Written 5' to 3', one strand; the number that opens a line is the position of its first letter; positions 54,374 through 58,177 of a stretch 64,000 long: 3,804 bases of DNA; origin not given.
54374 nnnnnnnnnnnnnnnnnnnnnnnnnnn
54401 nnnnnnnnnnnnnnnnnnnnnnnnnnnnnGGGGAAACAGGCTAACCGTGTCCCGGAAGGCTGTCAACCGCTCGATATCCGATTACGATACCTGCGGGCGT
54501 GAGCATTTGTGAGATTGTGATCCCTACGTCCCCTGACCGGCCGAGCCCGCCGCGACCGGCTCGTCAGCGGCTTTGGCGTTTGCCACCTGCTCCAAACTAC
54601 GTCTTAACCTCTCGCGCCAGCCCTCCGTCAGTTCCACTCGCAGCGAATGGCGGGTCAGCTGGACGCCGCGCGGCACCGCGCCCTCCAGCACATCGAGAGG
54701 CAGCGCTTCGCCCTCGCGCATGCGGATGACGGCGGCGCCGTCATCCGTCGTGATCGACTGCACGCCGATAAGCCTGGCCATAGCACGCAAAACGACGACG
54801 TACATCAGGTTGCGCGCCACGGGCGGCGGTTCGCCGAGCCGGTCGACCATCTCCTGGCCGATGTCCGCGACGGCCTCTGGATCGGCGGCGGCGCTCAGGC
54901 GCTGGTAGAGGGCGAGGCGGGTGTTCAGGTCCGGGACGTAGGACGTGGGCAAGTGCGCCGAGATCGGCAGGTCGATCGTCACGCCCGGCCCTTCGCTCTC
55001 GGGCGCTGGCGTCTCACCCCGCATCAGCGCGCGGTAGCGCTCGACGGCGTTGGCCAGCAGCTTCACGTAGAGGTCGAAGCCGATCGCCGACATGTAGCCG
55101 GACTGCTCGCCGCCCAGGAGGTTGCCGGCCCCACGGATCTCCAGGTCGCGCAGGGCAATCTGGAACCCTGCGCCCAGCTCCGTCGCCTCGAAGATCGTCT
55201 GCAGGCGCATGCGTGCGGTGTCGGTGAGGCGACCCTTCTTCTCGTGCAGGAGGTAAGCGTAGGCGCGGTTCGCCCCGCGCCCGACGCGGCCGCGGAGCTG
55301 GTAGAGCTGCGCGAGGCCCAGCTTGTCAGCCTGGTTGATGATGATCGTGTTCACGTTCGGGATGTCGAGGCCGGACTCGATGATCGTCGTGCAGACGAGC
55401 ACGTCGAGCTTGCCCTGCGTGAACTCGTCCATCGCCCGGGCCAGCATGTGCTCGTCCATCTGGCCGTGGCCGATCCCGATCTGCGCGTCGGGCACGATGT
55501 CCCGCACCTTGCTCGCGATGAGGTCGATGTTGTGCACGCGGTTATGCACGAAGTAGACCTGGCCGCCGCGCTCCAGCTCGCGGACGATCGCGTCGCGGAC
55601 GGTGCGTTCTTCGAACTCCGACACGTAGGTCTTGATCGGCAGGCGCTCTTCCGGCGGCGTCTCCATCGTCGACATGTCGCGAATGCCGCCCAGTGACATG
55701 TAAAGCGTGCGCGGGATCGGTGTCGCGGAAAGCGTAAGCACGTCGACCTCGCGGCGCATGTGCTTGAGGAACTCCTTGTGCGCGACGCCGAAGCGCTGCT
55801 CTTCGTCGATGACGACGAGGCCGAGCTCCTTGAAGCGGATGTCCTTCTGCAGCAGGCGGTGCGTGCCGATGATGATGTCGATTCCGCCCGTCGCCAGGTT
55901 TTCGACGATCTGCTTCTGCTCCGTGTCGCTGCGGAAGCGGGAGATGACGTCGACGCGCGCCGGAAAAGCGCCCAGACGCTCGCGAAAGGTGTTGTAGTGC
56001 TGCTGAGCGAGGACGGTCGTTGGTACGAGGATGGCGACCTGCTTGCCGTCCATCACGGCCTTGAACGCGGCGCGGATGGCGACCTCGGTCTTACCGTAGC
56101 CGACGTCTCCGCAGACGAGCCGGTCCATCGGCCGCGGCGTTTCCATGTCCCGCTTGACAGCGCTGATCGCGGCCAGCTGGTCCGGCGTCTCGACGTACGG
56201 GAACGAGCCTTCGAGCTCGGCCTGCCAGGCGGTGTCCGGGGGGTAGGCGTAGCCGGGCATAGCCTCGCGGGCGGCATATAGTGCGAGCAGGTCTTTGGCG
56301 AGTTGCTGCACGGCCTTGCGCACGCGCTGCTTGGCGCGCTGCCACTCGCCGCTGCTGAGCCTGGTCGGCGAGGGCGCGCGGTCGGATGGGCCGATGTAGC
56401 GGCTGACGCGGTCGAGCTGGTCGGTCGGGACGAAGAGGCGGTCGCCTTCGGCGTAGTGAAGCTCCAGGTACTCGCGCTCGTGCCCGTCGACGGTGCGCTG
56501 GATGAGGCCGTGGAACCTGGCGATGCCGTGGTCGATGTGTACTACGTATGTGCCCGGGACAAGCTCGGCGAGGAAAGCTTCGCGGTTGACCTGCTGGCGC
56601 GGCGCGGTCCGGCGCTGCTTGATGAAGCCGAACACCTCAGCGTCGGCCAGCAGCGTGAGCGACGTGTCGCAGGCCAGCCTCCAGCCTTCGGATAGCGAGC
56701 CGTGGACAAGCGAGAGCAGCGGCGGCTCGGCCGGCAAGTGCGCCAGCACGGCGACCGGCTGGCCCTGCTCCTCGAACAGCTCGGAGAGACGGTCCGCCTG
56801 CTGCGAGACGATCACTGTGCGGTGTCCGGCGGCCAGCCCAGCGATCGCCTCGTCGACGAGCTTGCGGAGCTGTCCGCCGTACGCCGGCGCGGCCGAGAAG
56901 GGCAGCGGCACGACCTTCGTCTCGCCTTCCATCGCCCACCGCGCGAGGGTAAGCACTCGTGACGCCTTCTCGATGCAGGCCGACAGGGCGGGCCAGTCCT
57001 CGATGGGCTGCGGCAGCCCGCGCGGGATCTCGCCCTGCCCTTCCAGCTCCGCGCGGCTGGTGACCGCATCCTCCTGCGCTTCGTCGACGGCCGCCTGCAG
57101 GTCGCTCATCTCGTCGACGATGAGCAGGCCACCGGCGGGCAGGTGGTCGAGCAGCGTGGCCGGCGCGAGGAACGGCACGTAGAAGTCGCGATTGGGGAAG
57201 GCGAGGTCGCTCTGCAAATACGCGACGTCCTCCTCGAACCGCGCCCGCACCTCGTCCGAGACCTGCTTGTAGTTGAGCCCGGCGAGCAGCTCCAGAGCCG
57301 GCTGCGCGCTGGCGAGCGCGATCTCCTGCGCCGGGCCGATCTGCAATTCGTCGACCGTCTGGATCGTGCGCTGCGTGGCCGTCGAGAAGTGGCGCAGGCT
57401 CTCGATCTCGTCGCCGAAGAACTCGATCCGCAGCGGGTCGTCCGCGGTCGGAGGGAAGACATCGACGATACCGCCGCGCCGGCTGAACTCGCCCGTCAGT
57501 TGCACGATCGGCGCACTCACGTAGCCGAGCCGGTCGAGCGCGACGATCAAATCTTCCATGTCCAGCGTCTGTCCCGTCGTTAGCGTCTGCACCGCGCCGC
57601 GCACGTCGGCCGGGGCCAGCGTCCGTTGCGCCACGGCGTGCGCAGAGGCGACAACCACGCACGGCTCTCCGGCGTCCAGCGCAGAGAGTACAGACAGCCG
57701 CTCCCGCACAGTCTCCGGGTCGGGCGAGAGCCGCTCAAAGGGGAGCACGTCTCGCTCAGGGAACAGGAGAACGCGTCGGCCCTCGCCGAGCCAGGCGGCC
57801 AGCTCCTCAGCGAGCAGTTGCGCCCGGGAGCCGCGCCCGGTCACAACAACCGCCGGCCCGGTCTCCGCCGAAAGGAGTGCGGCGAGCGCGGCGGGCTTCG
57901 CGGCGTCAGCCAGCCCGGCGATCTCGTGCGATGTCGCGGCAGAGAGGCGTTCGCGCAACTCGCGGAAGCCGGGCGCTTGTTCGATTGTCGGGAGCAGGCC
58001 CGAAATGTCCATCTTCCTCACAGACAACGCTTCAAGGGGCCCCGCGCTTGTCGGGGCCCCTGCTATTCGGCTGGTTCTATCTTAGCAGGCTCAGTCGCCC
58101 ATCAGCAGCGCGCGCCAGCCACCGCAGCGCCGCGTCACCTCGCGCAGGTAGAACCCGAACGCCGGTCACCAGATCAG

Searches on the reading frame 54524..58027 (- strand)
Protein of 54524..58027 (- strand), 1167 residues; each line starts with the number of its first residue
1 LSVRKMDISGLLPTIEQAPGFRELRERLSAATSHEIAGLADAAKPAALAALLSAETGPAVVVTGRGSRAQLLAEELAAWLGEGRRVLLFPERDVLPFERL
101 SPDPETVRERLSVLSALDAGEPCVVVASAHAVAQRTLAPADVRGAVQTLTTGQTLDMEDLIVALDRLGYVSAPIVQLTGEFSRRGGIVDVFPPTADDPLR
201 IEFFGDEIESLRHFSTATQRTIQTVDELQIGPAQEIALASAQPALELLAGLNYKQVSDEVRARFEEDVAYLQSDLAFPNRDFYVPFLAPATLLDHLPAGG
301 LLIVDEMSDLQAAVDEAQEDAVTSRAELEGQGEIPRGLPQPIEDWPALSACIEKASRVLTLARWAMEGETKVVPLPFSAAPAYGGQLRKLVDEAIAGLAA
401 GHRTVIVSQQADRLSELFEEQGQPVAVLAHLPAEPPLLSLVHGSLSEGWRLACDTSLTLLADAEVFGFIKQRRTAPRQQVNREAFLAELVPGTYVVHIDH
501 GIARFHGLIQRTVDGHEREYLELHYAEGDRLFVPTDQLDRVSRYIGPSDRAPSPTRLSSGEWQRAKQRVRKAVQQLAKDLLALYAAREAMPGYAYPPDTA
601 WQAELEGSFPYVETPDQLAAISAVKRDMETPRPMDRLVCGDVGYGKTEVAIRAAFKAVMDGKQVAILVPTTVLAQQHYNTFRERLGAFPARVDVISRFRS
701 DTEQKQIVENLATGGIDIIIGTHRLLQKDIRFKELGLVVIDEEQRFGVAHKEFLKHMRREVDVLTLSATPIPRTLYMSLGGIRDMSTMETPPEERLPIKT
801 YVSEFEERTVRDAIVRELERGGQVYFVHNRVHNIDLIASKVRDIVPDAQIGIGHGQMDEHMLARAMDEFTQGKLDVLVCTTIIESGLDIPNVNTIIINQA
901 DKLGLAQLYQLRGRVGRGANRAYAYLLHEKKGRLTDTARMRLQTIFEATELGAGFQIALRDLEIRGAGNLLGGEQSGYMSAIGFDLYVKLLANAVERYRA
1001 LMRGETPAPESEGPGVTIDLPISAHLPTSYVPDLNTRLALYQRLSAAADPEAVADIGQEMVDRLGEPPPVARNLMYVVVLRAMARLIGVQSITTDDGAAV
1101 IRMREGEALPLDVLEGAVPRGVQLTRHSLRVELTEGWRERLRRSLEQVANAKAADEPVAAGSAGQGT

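Call 18: find_related_loci(query=window:54524-58027:-, collection=genome_contigs, flank=10000)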
Query window:54524-58027:- (1167 aa) in genome_contigs; peptide patterns used: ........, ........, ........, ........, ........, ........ (x = any residue, [..] = any of these).
70 stretches matched a pattern; 8 encode a relative of the query (tblastn E <= 1e-3); 7 distinct loci.
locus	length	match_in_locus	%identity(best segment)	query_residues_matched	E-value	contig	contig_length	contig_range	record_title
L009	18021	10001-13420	81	4-1146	0e+0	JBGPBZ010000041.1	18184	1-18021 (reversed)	MAG: Dehalococcoidia bacterium isolate OBJ_0618_050_61 k141_5520689_length_18184_cov_8.9308, whole genome shotgun sequen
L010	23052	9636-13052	78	4-1145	0e+0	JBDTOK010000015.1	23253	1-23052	MAG: Chloroflexota bacterium isolate cluster3_bin.172 NODE_7285_length_23253_cov_6.148806, whole genome shotgun sequence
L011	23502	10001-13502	87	1-1165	0e+0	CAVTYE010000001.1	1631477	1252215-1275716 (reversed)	MAG: uncultured Chloroflexia bacterium isolate MFD04944.bin.2.175 genome assembly, contig: contig_16245, whole genome sh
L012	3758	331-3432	44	60-1093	0e+0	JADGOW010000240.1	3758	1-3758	MAG: Frankiaceae bacterium isolate Chersky.28_11 contig-100_11395, whole genome shotgun sequence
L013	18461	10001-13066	41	37-1075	0e+0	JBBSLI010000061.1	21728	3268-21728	MAG: Solirubrobacterales bacterium isolate metawrap_LS4_59 metawrap_LS4_59_K_1817054_L_21728_cov_128.2509, whole genome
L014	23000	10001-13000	37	74-1094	0e+0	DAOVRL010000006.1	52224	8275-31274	MAG TPA_asm: Sedimentisphaerales bacterium isolate CSMAG_1600 CSMAG_1600_k141_122791_length_52224_cov_33.2941, whole gen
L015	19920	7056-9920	42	58-1050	0e+0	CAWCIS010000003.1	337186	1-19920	MAG: uncultured Solirubrobacterales bacterium isolate MFD09368.bin.2.167 genome assembly, contig: contig_1064, whole gen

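Call 26: search_protein_families(library=pfam, proteins=[L011:14798-15673:+, L011:14999-15748:-, L011:17342-19585:+, L011:20775-22097:-, L011:22227-23396:-, L010:14654-16834:+, L010:17817-18812:-, L010:19224-20063:-, L010:20118-20891:-, L009:14834-15331:-], max_evalue=0.001)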
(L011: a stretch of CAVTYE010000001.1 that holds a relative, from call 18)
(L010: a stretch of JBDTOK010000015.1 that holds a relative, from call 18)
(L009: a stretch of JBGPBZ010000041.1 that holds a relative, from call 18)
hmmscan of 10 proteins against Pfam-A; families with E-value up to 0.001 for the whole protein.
L011:14798-15673:+ (291 aa): 3 families
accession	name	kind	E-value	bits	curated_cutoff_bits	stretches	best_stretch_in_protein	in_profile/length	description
PF00589.27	Phage_integrase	-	4.9e-14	52.9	27.1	1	161-239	3-81/172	Phage integrase family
PF02899.23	Phage_int_SAM_1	-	1.4e-06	29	22.3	1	42-136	4-81/83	Phage integrase, N-terminal SAM-like domain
PF13495.12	Phage_int_SAM_4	-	2.9e-05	24.8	27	1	41-102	1-61/85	Phage integrase, N-terminal SAM-like domain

L011:14999-15748:- (249 aa): 0 families

L011:17342-19585:+ (747 aa): 4 families
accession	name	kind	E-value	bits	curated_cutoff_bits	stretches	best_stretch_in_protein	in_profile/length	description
PF13450.12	NAD_binding_8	-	7.3e-10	39.4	21.9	1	28-98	1-66/68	NAD(P)-binding Rossmann-like domain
PF01593.30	Amino_oxidase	-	3.5e-07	30.3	19.8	0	685-732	397-442/443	Flavin containing amine oxidoreductase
PF01266.30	DAO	-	6e-06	26.5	27.9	1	25-79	1-49/353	FAD dependent oxidoreductase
PF06100.17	MCRA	-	0.0001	21.8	23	0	382-432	206-258/495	MCRA family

L011:20775-22097:- (440 aa): 3 families
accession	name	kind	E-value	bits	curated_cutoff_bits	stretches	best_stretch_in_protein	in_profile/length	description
PF00211.25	Guanylate_cyc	-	5.4e-16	59.2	21.9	1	281-434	10-179/183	Adenylate and Guanylate cyclase catalytic domain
PF00561.26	Abhydrolase_1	-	8.1e-05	22.8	25.8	1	45-156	16-128/245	alpha/beta hydrolase fold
PF12697.13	Abhydrolase_6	-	0.00073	20.7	26.3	1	45-239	14-201/217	Alpha/beta hydrolase family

L011:22227-23396:- (389 aa): 1 family
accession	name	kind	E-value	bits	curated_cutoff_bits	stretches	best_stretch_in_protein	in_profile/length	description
PF00211.25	Guanylate_cyc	-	1.4e-21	77.4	21.9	1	220-383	4-180/183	Adenylate and Guanylate cyclase catalytic domain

L010:14654-16834:+ (726 aa): 1 family
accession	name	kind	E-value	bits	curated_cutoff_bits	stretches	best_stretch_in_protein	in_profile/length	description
PF03176.21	MMPL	-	8.5e-65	219.3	20.5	2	82-389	6-328/333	MMPL family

L010:17817-18812:- (331 aa): 1 family
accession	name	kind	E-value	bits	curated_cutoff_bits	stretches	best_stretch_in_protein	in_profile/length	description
PF00291.31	PALP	-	3.2e-76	256.9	35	1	35-321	2-295/295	Pyridoxal-phosphate dependent enzyme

L010:19224-20063:- (279 aa): 1 family
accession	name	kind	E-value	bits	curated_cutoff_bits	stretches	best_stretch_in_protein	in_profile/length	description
PF01925.25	TauE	-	6.4e-50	170.5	32.6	1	10-271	1-237/237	Sulfite exporter TauE/SafE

L010:20118-20891:- (257 aa): 5 families
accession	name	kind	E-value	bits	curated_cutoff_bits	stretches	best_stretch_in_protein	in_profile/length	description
PF07702.18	UTRA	-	1.2e-28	100.1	23.8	1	106-244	1-141/141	UTRA domain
PF00392.27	GntR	-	2.9e-18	65.7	27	1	22-85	1-64/64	Bacterial regulatory proteins, gntR family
PF13545.12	HTH_Crp_2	-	2.2e-06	28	27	1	48-79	25-57/70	Crp-like helix-turn-helix domain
PF12802.13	MarR_2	-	5.3e-06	26.9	27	1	49-79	24-54/61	MarR family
PF01047.28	MarR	-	1.8e-05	24.9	24.6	1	49-80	21-52/59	MarR family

L009:14834-15331:- (165 aa): 0 families

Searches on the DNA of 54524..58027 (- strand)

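Call 81: search_rna_families(source=L009, start=14400, end=15000, threshold=evalue, max_evalue=0.1)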
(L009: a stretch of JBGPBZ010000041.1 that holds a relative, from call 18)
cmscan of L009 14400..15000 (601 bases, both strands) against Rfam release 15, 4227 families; matches with E-value up to 0.1: 1.
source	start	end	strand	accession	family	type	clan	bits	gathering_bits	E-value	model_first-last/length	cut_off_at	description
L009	14484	14557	+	RF00005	tRNA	Gene; tRNA;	CL00001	62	29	4.7e-13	1-71/71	no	tRNA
